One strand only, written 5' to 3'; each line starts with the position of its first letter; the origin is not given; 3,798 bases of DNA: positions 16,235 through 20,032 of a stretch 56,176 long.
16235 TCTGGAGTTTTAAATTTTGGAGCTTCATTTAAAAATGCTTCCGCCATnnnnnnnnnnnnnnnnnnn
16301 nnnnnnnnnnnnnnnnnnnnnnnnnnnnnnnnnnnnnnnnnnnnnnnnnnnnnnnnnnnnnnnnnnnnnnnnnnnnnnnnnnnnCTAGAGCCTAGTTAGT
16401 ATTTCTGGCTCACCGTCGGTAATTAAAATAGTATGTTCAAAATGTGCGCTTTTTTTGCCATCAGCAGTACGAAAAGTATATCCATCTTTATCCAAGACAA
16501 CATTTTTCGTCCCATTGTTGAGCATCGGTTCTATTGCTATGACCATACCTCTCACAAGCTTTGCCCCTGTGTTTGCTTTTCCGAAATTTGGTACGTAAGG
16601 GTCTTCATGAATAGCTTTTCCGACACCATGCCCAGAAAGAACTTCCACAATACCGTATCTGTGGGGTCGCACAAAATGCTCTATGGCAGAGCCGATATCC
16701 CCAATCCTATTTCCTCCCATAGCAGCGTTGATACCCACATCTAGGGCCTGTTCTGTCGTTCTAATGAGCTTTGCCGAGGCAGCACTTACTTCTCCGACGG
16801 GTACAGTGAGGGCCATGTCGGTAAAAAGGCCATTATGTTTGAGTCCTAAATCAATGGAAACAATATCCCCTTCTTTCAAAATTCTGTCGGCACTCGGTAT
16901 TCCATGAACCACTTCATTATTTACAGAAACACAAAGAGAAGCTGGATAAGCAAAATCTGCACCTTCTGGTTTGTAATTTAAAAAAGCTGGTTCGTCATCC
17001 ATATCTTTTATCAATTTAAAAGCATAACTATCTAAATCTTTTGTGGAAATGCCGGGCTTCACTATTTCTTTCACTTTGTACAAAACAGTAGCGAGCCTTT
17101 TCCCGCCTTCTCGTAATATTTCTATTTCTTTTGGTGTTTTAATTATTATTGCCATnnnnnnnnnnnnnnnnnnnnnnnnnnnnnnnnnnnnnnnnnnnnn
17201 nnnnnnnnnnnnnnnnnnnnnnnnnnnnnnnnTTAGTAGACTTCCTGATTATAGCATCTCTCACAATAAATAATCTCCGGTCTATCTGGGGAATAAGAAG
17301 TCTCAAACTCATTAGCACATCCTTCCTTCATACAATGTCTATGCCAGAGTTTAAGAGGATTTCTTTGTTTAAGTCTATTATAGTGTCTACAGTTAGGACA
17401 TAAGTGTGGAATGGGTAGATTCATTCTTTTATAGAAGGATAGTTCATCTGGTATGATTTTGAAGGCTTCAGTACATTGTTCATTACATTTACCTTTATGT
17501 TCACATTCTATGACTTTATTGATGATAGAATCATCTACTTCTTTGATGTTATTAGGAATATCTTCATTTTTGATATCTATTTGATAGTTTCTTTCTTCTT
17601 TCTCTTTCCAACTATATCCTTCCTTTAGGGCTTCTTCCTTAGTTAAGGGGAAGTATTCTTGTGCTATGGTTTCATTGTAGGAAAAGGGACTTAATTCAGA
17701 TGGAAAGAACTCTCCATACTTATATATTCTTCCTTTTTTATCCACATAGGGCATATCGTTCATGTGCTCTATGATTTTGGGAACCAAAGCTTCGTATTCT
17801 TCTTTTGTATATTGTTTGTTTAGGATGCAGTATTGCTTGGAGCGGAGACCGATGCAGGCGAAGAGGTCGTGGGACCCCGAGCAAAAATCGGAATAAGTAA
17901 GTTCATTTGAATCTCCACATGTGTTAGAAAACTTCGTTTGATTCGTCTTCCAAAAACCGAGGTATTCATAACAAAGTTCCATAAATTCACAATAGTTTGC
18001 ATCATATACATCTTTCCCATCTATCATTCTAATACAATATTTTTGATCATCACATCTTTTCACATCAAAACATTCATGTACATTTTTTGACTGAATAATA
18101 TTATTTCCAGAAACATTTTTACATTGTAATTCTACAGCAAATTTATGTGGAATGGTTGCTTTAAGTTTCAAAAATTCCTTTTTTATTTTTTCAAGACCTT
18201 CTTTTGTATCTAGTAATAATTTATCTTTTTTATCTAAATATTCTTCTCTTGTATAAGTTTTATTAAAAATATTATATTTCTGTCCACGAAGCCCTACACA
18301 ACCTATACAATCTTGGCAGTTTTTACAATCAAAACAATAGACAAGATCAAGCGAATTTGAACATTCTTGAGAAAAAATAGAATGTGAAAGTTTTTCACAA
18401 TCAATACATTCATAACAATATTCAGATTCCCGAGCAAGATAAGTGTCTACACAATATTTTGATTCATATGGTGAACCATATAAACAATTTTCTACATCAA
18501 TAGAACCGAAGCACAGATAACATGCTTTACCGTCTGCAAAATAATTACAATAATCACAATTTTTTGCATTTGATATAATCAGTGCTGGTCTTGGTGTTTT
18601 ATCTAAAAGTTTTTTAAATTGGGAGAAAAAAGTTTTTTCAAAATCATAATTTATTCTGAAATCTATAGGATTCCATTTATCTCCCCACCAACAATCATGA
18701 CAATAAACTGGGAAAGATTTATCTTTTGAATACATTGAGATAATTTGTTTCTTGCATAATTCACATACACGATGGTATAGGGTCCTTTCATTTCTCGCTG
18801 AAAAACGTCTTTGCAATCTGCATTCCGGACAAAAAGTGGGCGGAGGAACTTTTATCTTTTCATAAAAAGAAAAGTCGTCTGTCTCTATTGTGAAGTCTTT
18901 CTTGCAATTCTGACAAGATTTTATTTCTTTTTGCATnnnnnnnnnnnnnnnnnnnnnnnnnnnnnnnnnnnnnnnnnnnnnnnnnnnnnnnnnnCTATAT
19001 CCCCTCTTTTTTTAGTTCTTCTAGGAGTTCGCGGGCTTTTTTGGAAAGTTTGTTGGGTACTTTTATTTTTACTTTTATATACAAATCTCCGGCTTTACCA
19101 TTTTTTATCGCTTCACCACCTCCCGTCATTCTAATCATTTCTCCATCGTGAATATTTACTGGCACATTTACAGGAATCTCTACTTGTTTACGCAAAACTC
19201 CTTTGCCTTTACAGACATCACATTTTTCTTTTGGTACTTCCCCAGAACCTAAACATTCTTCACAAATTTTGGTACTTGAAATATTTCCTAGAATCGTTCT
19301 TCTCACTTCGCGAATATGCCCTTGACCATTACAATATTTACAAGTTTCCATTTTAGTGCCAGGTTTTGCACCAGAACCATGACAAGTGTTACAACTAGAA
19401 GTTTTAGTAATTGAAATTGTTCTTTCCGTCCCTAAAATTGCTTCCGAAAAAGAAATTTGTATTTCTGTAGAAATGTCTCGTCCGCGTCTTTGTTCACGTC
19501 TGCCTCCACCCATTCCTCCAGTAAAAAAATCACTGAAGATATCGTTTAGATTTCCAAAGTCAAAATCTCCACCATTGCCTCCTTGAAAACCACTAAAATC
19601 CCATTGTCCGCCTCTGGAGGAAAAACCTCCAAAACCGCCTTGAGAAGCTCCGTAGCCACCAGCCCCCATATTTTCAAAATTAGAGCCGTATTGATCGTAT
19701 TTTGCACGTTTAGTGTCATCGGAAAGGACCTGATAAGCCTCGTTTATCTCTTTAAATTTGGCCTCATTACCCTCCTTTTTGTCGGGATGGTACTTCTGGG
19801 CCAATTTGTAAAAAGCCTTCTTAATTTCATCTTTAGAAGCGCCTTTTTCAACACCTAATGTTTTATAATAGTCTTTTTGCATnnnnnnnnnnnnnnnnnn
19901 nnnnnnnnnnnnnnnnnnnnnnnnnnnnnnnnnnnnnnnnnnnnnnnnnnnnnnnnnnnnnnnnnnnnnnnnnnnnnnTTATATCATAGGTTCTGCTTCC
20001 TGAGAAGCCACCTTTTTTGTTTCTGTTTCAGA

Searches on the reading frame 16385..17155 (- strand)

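Call 9: search_protein_families(library=pfam, proteins=[window:16385-17155:-], max_evalue=0.001)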
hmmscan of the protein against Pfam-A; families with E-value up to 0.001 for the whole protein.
window:16385-17155:- (256 aa): 1 family
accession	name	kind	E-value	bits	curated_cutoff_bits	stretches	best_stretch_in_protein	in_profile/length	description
PF00557.29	Peptidase_M24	-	2.1e-42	145.7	23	1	13-247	2-208/208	Metallopeptidase family M24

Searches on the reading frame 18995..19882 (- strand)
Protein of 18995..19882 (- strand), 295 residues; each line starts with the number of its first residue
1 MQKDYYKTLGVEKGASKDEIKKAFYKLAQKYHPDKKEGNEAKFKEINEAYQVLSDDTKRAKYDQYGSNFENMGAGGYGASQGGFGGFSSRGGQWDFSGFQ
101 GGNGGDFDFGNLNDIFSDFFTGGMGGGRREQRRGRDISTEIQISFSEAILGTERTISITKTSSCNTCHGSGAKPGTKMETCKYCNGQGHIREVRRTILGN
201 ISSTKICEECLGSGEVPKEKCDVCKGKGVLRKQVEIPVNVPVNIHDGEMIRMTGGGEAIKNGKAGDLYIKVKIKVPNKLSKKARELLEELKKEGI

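Call 9: search_protein_families(library=pfam, proteins=[window:18995-19882:-], max_evalue=0.001)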
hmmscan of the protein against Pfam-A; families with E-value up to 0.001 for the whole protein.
window:18995-19882:- (295 aa): 3 families
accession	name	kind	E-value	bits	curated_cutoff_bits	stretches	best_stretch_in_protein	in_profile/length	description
PF00226.36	DnaJ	-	1.9e-25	89.2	27.8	1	4-63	1-63/63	DnaJ domain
PF00684.25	DnaJ_CXXCXGXG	-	7.4e-16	58.6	32.7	1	164-228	1-65/65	DnaJ central domain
PF01556.23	DnaJ_C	-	6.3e-13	49.5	26.6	1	138-285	2-84/152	DnaJ C terminal domain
